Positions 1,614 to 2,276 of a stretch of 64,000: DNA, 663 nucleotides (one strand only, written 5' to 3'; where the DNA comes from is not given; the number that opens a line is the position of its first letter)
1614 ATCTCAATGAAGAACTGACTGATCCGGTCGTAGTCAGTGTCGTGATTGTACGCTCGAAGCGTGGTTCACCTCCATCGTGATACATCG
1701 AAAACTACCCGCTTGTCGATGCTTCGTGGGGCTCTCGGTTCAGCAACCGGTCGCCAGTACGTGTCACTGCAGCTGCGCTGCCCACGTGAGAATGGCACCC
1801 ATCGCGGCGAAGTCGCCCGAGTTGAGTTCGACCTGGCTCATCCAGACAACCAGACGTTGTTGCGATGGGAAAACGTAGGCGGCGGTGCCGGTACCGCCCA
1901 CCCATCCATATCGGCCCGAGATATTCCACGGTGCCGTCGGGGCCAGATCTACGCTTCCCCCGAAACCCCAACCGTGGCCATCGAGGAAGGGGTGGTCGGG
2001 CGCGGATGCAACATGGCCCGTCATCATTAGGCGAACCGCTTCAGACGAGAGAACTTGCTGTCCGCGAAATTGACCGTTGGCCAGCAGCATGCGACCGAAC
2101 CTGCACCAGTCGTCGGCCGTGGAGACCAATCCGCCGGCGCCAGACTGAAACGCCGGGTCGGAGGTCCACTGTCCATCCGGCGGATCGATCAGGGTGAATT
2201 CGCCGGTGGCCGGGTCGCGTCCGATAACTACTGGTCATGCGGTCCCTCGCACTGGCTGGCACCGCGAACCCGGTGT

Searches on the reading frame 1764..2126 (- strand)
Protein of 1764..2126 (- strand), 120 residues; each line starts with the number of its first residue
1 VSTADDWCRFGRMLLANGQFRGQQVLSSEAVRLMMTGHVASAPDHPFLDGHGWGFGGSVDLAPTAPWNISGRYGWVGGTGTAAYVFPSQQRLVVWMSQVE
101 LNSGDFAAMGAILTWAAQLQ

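Call 35: search_protein_families(library=pfam, proteins=[window:1764-2126:-], max_evalue=0.001)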
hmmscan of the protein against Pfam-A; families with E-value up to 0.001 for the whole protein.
window:1764-2126:- (120 aa): 1 family
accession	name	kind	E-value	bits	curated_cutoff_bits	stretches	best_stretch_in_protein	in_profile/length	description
PF00144.29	Beta-lactamase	-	2.9e-08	33.7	27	1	1-105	222-316/329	Beta-lactamase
